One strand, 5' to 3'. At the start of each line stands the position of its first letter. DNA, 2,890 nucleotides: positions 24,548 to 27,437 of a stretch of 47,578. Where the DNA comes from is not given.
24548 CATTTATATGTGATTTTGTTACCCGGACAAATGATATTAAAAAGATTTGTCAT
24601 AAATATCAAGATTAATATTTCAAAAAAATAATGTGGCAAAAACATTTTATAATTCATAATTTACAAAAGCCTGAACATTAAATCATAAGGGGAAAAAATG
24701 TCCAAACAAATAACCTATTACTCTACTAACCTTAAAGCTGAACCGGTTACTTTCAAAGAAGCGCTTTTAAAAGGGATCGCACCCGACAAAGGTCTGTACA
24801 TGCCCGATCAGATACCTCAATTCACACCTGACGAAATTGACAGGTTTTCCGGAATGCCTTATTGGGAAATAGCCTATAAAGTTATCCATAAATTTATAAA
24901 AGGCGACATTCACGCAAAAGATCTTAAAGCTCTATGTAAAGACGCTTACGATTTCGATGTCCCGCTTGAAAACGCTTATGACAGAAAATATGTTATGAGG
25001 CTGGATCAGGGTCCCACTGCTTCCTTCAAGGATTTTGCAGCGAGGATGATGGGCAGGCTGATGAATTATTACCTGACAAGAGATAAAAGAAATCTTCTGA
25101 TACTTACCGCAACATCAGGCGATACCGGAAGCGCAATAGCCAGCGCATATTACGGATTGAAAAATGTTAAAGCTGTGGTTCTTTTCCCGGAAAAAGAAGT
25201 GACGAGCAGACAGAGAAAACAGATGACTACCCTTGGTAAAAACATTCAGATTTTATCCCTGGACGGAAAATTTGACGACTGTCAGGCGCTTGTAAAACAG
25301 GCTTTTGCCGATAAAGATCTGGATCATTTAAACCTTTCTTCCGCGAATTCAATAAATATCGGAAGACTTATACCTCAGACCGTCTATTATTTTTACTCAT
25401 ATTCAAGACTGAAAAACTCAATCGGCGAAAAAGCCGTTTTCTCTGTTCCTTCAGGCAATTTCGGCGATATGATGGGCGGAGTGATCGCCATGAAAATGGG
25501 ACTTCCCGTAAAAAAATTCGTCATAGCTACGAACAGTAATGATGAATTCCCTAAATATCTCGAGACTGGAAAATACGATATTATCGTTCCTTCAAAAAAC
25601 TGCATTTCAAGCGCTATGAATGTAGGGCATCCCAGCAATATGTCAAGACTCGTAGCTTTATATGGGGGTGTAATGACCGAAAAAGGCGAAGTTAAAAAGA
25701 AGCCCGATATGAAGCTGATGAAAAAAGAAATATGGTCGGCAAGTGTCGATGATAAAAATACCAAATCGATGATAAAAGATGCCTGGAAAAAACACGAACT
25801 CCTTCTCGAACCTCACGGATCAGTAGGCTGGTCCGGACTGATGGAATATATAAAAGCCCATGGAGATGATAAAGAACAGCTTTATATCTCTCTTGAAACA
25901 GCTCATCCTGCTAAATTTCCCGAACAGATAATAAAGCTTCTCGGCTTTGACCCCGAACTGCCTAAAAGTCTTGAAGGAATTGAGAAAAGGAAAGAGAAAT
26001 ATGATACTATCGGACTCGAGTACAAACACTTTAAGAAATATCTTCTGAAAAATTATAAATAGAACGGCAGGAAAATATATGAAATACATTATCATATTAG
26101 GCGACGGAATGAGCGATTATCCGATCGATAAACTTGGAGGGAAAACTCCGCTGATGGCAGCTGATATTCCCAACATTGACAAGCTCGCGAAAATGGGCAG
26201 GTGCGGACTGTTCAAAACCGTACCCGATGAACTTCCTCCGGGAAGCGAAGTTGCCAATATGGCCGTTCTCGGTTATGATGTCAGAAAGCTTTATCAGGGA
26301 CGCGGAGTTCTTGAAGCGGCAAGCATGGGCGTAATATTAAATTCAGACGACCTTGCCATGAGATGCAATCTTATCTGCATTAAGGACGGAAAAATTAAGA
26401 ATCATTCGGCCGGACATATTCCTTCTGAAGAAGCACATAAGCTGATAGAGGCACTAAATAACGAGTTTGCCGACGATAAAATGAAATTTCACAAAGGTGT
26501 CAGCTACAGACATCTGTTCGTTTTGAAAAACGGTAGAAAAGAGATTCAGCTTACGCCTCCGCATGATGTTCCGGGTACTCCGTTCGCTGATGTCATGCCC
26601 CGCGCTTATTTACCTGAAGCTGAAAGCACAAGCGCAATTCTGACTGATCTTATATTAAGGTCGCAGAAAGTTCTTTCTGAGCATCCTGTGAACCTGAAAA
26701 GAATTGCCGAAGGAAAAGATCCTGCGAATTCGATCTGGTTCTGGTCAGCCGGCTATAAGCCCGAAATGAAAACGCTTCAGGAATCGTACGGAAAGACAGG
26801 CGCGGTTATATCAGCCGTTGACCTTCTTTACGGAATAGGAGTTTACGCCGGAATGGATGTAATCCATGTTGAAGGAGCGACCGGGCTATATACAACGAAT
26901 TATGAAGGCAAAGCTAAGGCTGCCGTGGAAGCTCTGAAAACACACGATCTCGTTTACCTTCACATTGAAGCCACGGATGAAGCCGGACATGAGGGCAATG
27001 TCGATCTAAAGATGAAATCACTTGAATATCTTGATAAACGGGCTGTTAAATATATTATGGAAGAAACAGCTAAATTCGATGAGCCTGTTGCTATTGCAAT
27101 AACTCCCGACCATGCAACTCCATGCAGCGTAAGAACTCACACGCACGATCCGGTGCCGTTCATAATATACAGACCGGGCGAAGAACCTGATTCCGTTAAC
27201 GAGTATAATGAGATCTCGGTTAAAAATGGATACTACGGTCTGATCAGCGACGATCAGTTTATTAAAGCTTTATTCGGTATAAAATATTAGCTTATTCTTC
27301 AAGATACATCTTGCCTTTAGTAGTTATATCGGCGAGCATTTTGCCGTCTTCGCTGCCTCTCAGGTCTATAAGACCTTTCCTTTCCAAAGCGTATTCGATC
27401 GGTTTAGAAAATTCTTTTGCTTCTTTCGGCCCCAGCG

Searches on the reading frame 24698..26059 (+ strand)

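Call 54: search_protein_families(library=pfam, proteins=[window:24698-26059:+], max_evalue=0.00001)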
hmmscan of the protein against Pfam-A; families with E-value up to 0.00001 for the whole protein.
window:24698-26059:+ (454 aa): 3 families
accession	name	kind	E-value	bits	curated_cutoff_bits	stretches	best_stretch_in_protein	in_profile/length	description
PF14821.11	Thr_synth_N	-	2.8e-26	91.9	25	1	6-84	1-79/79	Threonine synthase N terminus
PF00291.31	PALP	-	1.3e-21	77.7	35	1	98-385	25-278/295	Pyridoxal-phosphate dependent enzyme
PF24857.1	THR4_C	-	6.8e-07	29.8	27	1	375-438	2-71/85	Threonine synthase, C-terminal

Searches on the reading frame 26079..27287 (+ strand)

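Call 54: search_protein_families(library=pfam, proteins=[window:26079-27287:+], max_evalue=0.00001)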
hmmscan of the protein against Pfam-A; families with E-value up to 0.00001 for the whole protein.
window:26079-27287:+ (403 aa): 2 families
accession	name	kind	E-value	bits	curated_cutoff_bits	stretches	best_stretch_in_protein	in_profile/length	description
PF10143.14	PhosphMutase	-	4.8e-59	199.5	21.5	1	37-205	1-170/170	2,3-bisphosphoglycerate-independent phosphoglycerate mutase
PF01676.23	Metalloenzyme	-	5.5e-45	154.3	24.3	1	1-379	1-230/252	Metalloenzyme superfamily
